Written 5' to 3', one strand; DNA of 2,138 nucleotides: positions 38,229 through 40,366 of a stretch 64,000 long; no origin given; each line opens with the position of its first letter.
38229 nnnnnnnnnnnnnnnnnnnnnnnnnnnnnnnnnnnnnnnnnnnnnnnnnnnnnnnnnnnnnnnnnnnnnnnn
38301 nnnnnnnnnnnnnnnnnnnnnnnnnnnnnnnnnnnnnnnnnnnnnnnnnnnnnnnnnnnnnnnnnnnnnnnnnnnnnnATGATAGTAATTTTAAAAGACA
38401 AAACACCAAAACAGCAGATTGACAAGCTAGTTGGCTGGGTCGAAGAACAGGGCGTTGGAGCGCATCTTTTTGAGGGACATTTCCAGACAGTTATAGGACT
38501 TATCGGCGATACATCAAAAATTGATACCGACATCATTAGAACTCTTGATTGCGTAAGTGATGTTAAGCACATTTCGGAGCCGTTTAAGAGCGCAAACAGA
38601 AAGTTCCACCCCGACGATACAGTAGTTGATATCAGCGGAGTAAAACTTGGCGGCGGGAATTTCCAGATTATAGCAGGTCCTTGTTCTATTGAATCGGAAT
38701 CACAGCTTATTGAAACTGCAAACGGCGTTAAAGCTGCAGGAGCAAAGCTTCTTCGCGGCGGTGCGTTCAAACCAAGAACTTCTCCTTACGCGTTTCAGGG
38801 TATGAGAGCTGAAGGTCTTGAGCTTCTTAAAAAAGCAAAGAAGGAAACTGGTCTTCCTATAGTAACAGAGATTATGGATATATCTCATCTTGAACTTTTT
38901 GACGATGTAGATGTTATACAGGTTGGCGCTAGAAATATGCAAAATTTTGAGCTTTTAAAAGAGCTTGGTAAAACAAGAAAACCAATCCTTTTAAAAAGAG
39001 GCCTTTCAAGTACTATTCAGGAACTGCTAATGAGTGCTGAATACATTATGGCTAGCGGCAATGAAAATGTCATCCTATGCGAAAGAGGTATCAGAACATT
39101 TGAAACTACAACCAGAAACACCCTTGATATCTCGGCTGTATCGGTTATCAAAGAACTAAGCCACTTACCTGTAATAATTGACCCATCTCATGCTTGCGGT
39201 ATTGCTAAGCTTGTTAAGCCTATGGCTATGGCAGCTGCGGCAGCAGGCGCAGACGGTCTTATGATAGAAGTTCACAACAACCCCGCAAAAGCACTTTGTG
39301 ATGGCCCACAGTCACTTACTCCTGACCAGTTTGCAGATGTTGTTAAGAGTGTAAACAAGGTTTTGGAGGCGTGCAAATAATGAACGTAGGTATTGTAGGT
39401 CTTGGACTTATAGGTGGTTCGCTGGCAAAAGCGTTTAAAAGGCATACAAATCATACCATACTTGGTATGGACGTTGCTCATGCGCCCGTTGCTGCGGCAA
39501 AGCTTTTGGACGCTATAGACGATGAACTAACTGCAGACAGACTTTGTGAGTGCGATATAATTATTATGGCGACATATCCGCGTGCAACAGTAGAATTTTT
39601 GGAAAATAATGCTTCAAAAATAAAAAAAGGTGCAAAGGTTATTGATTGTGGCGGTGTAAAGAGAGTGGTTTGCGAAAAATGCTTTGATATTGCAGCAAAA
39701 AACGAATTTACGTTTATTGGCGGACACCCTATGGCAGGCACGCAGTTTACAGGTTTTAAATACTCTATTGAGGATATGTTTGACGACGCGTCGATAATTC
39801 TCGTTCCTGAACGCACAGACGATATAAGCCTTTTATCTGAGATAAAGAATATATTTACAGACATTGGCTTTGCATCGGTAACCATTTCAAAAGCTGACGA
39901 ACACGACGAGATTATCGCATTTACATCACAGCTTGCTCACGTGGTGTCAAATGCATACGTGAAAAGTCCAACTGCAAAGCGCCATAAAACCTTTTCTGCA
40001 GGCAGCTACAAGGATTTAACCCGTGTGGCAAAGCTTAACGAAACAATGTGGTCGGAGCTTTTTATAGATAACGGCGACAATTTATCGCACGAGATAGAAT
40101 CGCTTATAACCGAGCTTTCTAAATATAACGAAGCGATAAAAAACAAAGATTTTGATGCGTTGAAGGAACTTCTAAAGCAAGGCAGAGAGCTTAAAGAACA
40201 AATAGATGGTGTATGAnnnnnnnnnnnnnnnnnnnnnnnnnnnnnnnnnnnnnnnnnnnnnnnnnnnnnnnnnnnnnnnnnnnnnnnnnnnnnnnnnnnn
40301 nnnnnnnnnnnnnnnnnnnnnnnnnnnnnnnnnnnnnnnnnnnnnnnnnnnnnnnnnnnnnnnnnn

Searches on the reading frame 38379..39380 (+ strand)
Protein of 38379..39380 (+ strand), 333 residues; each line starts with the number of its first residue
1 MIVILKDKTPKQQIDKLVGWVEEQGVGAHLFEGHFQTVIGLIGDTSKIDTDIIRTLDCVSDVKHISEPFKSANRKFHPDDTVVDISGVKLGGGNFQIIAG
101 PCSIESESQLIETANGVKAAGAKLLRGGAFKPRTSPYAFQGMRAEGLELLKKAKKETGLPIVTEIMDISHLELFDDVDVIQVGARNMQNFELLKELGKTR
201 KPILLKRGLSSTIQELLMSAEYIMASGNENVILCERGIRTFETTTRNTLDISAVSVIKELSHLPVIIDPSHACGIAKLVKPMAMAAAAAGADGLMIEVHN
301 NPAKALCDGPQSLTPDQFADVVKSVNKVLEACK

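Call 6: search_protein_families(library=ncbifam, proteins=[window:38379-39380:+])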
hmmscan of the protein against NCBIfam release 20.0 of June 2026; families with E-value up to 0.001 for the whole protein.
window:38379-39380:+ (333 aa): 10 families
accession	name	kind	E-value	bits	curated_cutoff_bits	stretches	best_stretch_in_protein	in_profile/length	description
NF006421.0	PRK08673.1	subfamily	1e-149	498.4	335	1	1-331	1-332/338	3-deoxy-7-phosphoheptulonate synthase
NF009933.0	PRK13396.1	subfamily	3.5e-124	414.4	486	1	1-329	1-338/352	3-deoxy-7-phosphoheptulonate synthase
TIGR01361.1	DAHP_synth_Bsub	equivalog_domain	6.6e-123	409.2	267.75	1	72-326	3-258/260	3-deoxy-7-phosphoheptulonate synthase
NF009239.0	PRK12595.1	equivalog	2.8e-108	362.1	279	1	73-330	97-355/360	bifunctional 3-deoxy-7-phosphoheptulonate synthase/chorismate mutase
NF041229.1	BagF_FevY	exception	2e-106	356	700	1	13-321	9-318/340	phospho-2-dehydro-3-deoxyheptonate aldolase BagF/FevY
NF003543.0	PRK05198.1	equivalog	1.7e-34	119.1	242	1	93-331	16-270/273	3-deoxy-8-phosphooctulonate synthase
TIGR01362.1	KDO8P_synth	equivalog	1.5e-33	116.1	314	1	95-330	3-254/258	3-deoxy-8-phosphooctulonate synthase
NF009109.0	PRK12457.1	equivalog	8.5e-21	74.4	457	1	134-328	62-268/281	3-deoxy-8-phosphooctulonate synthase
TIGR03586.1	PseI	equivalog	4.2e-07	29.5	340.25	1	151-331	83-256/327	pseudaminic acid synthase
TIGR03569.1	NeuB_NnaB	equivalog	3.8e-06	26.2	399.65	1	150-331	81-257/329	N-acetylneuraminate synthase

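Call 10: find_related_loci(query=window:38379-39380:+, collection=genome_contigs, flank=3000)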
Query window:38379-39380:+ (333 aa) in genome_contigs; peptide patterns used: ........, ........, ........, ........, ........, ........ (x = any residue, [..] = any of these).
600 stretches matched a pattern (row limit reached: there are more); 592 encode a relative of the query (tblastn E <= 1e-3); the best 80 are kept; 80 distinct loci.
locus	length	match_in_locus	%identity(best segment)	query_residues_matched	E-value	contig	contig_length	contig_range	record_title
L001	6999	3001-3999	73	1-333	1e-168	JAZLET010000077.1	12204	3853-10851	MAG: Candidatus Fimenecus sp. isolate T1900045011_TC20190004.MAGScoT_cleanbin_000011 SGB_4381_k141_644833, whole genome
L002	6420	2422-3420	73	1-333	5e-169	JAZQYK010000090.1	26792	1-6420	MAG: Candidatus Fimenecus sp. isolate T1900045160_TC20190154.MAGScoT_cleanbin_000049 SGB_5043_k141_1699150, whole genome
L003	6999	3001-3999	71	1-333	4e-165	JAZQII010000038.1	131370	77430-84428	MAG: Clostridia bacterium isolate T1900044625_TS20190091.MAGScoT_cleanbin_000022 SGB_931_k141_414279, whole genome shotg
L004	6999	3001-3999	67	1-333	1e-162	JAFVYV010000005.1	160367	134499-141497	MAG: Clostridia bacterium isolate RGIG5519 Sheep_Colon.Co__c456270, whole genome shotgun sequence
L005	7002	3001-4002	72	1-333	6e-161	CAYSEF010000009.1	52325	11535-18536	MAG TPA_asm: uncultured Ruminococcus sp. isolate SRP350583_co2_77 genome assembly, contig: NODE_750_length_52325_cov_27.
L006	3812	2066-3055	69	1-330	4e-166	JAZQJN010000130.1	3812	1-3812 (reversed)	MAG: Acutalibacteraceae bacterium isolate T1900044620_TS20190086.MAGScoT_cleanbin_000050 SGB_874_k141_119599, whole geno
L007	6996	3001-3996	70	1-329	4e-160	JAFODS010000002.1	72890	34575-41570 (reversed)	MAG: Clostridia bacterium isolate RGIG374 Dairy_cattle_Colon-4__c516, whole genome shotgun sequence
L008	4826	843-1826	69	1-328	9e-161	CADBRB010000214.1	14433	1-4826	MAG: uncultured Ruminococcus sp. isolate RUG14223 genome assembly, contig: RUG14223_asm_214, whole genome shotgun sequen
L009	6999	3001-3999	68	1-333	2e-159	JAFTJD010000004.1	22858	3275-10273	MAG: Lachnospiraceae bacterium isolate RGIG3866 Roe_deer_Cecum-1__c44474, whole genome shotgun sequence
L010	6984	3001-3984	70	1-328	3e-159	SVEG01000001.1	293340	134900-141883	MAG: Lachnospiraceae bacterium isolate SIG300 NODE_71_length_293340_cov_2.736963, whole genome shotgun sequence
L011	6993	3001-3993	72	1-331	2e-158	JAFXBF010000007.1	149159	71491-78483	MAG: Clostridia bacterium isolate RGIG6257 Sheep_Rectum-2__c126, whole genome shotgun sequence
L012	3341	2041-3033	70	1-330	2e-165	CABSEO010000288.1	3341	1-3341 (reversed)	MAG TPA_asm: uncultured Emergencia sp. isolate MGYG-HGUT-02217 genome assembly, contig: GUT_GENOME138794_288, whole geno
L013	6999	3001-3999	71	1-333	8e-158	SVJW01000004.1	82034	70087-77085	MAG: Oscillospiraceae bacterium isolate SIG445 NODE_7271_length_82034_cov_5.595590, whole genome shotgun sequence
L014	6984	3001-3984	68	1-328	1e-157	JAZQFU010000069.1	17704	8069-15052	MAG: Clostridia bacterium isolate T1900044632_TS20190098.MAGScoT_cleanbin_000015 SGB_1066_k141_1891314, whole genome sho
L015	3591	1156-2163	70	1-333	1e-163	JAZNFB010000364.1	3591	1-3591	MAG: Candidatus Flemingiibacterium sp. isolate T1900044715_TS20190181.MAGScoT_cleanbin_000068 SGB_1872_k141_1627009, who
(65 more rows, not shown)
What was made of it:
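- The 80 loci have AroF 64-73% identical to the window's (call 10).
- Tried and rejected: The best AroF relatives are Candidatus Fimenecus and Acutalibacteraceae at 73% identity (call 10).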

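Call 39: find_encoding_contigs(protein=window:38379-39380:+, flank=1000, max_places=4)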
Protein window:38379-39380:+ (333 aa): no gene with exactly this product is on record in the collection.
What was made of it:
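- Tried and rejected: An exact-protein look-up of the window's AroF found nothing, so the organism remains unidentified (call 39).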

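Call 41: search_protein_families(library=ncbifam, proteins=[L001:4012-4845:+, L001:4842-5906:+, L001:5907-6998:+, L010:4028-5080:+, L010:5099-6367:+, L010:6367-6984:+, L013:4832-5884:+, L013:5881-6999:+], max_evalue=1e-10)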
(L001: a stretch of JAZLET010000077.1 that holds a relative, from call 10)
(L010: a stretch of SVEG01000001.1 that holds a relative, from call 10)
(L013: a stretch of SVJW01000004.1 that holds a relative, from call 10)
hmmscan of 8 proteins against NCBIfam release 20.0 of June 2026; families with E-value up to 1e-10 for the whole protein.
L001:4012-4845:+ (277 aa): 19 families
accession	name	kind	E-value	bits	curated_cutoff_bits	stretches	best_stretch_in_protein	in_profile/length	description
NF006307.0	PRK08507.1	equivalog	1.8e-51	175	295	1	1-273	1-273/275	prephenate dehydrogenase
NF005107.0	PRK06545.1-5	equivalog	1.9e-44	152.2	414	1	3-274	5-283/367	prephenate dehydrogenase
NF011381.1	PRK14806.1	equivalog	5.1e-43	147.3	902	1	2-270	5-279/733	bifunctional prephenate dehydrogenase/3-phosphoshikimate 1-carboxyvinyltransferase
NF005694.0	PRK07502.1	equivalog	1.9e-40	139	409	1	2-266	8-279/310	prephenate/arogenate dehydrogenase family protein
NF005650.0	PRK07417.1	equivalog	9.9e-39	133.3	290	1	1-271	2-274/281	prephenate/arogenate dehydrogenase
NF005105.0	PRK06545.1-3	equivalog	2.1e-37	128.8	524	1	2-272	4-282/367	prephenate dehydrogenase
NF005108.0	PRK06545.1-6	equivalog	4.7e-34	117.9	327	1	3-269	13-278/321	prephenate dehydrogenase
NF005106.0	PRK06545.1-4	equivalog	2.8e-33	115.7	569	1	3-274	4-282/363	prephenate dehydrogenase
NF005104.0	PRK06545.1-1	equivalog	7.1e-29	101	713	1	2-271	4-279/366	prephenate dehydrogenase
NF005111.0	PRK06545.2-3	equivalog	1.9e-28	99.6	344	1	4-274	17-290/371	prephenate dehydrogenase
NF005112.0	PRK06545.2-4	subfamily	4.9e-20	71.9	294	1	3-270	5-271/356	prephenate dehydrogenase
NF005109.0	PRK06545.2-1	equivalog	5.8e-20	71.7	397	1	5-249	6-248/361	prephenate dehydrogenase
NF006409.0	PRK08655.1-3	equivalog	2.8e-19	69.8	310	1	1-213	1-205/290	prephenate dehydrogenase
NF005110.0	PRK06545.2-2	equivalog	5.5e-18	65.3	385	1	4-275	74-343/423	prephenate dehydrogenase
NF006411.0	PRK08655.1-5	equivalog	6.7e-16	58.1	464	1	3-188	5-179/443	prephenate dehydrogenase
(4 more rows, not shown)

L001:4842-5906:+ (354 aa): 6 families
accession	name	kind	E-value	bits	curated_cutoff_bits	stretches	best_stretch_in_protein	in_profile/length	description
TIGR01357.1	aroB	equivalog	1.5e-108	363.1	305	1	15-341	1-335/344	3-dehydroquinate synthase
TIGR04425.1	P_lya_rel_AroB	hypoth_equivalog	7.6e-71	238.9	400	1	12-338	5-329/348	AroB-related putative sugar phosphate phospholyase (cyclizing)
NF010627.0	PRK14021.1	equivalog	2.1e-67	227.8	565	1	1-331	173-518/542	bifunctional shikimate kinase/3-dehydroquinate synthase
NF004852.0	PRK06203.1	equivalog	2.4e-50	171.6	333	1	70-299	92-330/407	3-dehydroquinate synthase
NF010556.0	PRK13951.1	equivalog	6.6e-44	150.6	560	1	69-318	208-459/492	bifunctional shikimate kinase AroK/3-dehydroquinate synthase AroB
NF002022.0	PRK00843.1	equivalog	2.7e-16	59.5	413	1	17-206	14-191/350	NAD(P)-dependent glycerol-1-phosphate dehydrogenase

L001:5907-6998:+ (364 aa): 5 families
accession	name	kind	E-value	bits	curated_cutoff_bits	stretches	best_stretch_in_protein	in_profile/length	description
TIGR01356.1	aroA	equivalog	9.9e-89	298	287.25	1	12-359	1-357/415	3-phosphoshikimate 1-carboxyvinyltransferase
NF008816.0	PRK11860.1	equivalog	5.9e-52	176.7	943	1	10-359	15-377/662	bifunctional 3-phosphoshikimate 1-carboxyvinyltransferase/cytidylate kinase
NF011381.1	PRK14806.1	equivalog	1.6e-34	119.3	902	1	8-358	310-672/733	bifunctional prephenate dehydrogenase/3-phosphoshikimate 1-carboxyvinyltransferase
TIGR01072.1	murA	equivalog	7.8e-16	57.9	392.7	1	9-288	11-287/416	UDP-N-acetylglucosamine 1-carboxyvinyltransferase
NF006873.0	PRK09369.1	subfamily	1.3e-14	53.7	297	1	8-288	10-288/419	UDP-N-acetylglucosamine 1-carboxyvinyltransferase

L010:4028-5080:+ (350 aa): 6 families
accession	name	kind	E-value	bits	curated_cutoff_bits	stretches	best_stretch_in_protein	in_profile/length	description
TIGR01357.1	aroB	equivalog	6.9e-113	377.3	305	1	12-343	1-338/344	3-dehydroquinate synthase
TIGR04425.1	P_lya_rel_AroB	hypoth_equivalog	4.2e-73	246.3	400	1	27-343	19-336/348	AroB-related putative sugar phosphate phospholyase (cyclizing)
NF010627.0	PRK14021.1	equivalog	1.2e-61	208.7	565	1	8-336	185-524/542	bifunctional shikimate kinase/3-dehydroquinate synthase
NF004852.0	PRK06203.1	equivalog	4.3e-54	183.9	333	1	64-334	89-373/407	3-dehydroquinate synthase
NF010556.0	PRK13951.1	equivalog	5.5e-46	157.4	560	1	61-333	203-476/492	bifunctional shikimate kinase AroK/3-dehydroquinate synthase AroB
NF002022.0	PRK00843.1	equivalog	2.7e-13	49.6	413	1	13-201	13-189/350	NAD(P)-dependent glycerol-1-phosphate dehydrogenase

L010:5099-6367:+ (422 aa): 6 families
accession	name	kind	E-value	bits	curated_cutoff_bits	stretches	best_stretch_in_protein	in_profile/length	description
TIGR01356.1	aroA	equivalog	1.3e-114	383.3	287.25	1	12-416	1-413/415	3-phosphoshikimate 1-carboxyvinyltransferase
NF008816.0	PRK11860.1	equivalog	2.8e-69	233.9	943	1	11-415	16-435/662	bifunctional 3-phosphoshikimate 1-carboxyvinyltransferase/cytidylate kinase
NF011381.1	PRK14806.1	equivalog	2.3e-52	178.2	902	1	7-413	309-724/733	bifunctional prephenate dehydrogenase/3-phosphoshikimate 1-carboxyvinyltransferase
TIGR01072.1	murA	equivalog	2.4e-24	85.9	392.7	1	7-420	9-415/416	UDP-N-acetylglucosamine 1-carboxyvinyltransferase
NF006873.0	PRK09369.1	subfamily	6.2e-23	81.1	297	1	7-420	9-415/419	UDP-N-acetylglucosamine 1-carboxyvinyltransferase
NF009470.0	PRK12830.1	equivalog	6.6e-14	51.4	552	1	7-420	9-413/417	UDP-N-acetylglucosamine 1-carboxyvinyltransferase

L010:6367-6984:+ (206 aa): 3 families
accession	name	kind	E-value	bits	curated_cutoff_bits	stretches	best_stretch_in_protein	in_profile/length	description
NF003793.1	PRK05382.1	equivalog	2.2e-54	184.5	321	1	11-205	2-193/344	chorismate synthase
TIGR00033.1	aroC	equivalog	8e-51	173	212.2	1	9-205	1-194/351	chorismate synthase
NF009113.0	PRK12463.1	equivalog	2.8e-15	56.2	799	1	12-168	4-175/390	chorismate synthase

L013:4832-5884:+ (350 aa): 6 families
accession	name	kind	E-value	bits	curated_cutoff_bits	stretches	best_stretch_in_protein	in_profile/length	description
TIGR01357.1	aroB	equivalog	1.3e-106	356.7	305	1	12-339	1-337/344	3-dehydroquinate synthase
TIGR04425.1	P_lya_rel_AroB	hypoth_equivalog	8.1e-66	222.4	400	1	10-340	6-335/348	AroB-related putative sugar phosphate phospholyase (cyclizing)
NF010627.0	PRK14021.1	equivalog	1.6e-55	188.6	565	1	4-329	181-520/542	bifunctional shikimate kinase/3-dehydroquinate synthase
NF004852.0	PRK06203.1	equivalog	4.1e-46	157.6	333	1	66-295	91-330/407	3-dehydroquinate synthase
NF010556.0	PRK13951.1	equivalog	9.4e-45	153.4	560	1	66-344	208-490/492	bifunctional shikimate kinase AroK/3-dehydroquinate synthase AroB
NF002022.0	PRK00843.1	equivalog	3.6e-12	45.9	413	1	13-191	13-179/350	NAD(P)-dependent glycerol-1-phosphate dehydrogenase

L013:5881-6999:+ (373 aa): 5 families
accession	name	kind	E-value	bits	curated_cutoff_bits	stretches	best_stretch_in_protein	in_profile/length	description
TIGR01356.1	aroA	equivalog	4.3e-93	312.4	287.25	1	12-372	1-369/415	3-phosphoshikimate 1-carboxyvinyltransferase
NF008816.0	PRK11860.1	equivalog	2.5e-57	194.4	943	1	10-363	15-378/662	bifunctional 3-phosphoshikimate 1-carboxyvinyltransferase/cytidylate kinase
NF011381.1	PRK14806.1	equivalog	4.5e-44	150.8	902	1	6-372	308-683/733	bifunctional prephenate dehydrogenase/3-phosphoshikimate 1-carboxyvinyltransferase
NF006873.0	PRK09369.1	subfamily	2.6e-15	56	297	1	5-371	7-367/419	UDP-N-acetylglucosamine 1-carboxyvinyltransferase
TIGR01072.1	murA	equivalog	3.6e-14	52.4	392.7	0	6-304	8-301/416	UDP-N-acetylglucosamine 1-carboxyvinyltransferase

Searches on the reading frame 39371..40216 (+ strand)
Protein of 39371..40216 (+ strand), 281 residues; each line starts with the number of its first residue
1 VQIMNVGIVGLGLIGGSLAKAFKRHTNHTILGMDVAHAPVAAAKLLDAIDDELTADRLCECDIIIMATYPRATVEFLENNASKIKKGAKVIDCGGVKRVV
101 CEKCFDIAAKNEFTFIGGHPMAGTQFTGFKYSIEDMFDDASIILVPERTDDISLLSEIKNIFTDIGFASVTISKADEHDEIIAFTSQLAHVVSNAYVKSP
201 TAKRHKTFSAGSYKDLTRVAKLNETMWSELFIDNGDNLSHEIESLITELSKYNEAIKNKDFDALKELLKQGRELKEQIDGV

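Call 6: search_protein_families(library=ncbifam, proteins=[window:39371-40216:+])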
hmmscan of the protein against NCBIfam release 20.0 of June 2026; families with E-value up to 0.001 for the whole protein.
window:39371-40216:+ (281 aa): 18 families
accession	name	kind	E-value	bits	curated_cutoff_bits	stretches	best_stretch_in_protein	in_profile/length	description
NF006307.0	PRK08507.1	equivalog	4.1e-55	186.9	295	1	4-276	1-273/275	prephenate dehydrogenase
NF005107.0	PRK06545.1-5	equivalog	1.4e-49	169.1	414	1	5-278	4-284/367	prephenate dehydrogenase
NF011381.1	PRK14806.1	equivalog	2.3e-42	145.2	902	1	2-276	2-282/733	bifunctional prephenate dehydrogenase/3-phosphoshikimate 1-carboxyvinyltransferase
NF005650.0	PRK07417.1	equivalog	8.9e-40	136.7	290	1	4-277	2-277/281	prephenate/arogenate dehydrogenase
NF005694.0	PRK07502.1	equivalog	9.3e-39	133.5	409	1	3-278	6-288/310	prephenate/arogenate dehydrogenase family protein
NF005105.0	PRK06545.1-3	equivalog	2.1e-38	132.1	524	1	6-278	5-285/367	prephenate dehydrogenase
NF005106.0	PRK06545.1-4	equivalog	1.4e-35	123.3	569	1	5-278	3-283/363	prephenate dehydrogenase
NF005108.0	PRK06545.1-6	equivalog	3.9e-32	111.6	327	1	4-278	11-284/321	prephenate dehydrogenase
NF005104.0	PRK06545.1-1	equivalog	1.1e-30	107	713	1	5-275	4-280/366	prephenate dehydrogenase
NF005111.0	PRK06545.2-3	equivalog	2.5e-23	82.7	344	1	5-259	15-268/371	prephenate dehydrogenase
NF005112.0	PRK06545.2-4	subfamily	3e-23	82.5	294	1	4-279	3-277/356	prephenate dehydrogenase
NF005110.0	PRK06545.2-2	equivalog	1.2e-19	70.7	385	1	6-271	73-336/423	prephenate dehydrogenase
NF005109.0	PRK06545.2-1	equivalog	1.3e-19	70.6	397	1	8-257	6-250/361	prephenate dehydrogenase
NF006411.0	PRK08655.1-5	equivalog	2.2e-11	43.2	464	1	8-191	8-179/443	prephenate dehydrogenase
NF005113.0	PRK06545.2-5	equivalog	1.1e-10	41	497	1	4-143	1-135/378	prephenate dehydrogenase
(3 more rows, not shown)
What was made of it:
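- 39371..40216 (+): tyrA, prephenate dehydrogenase. The start is either GTG 39371 or ATG 39380, and it overlaps the end of aroF. Best match is NF006307, E = 4e-55, which is below the equivalog cutoff (call 6).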
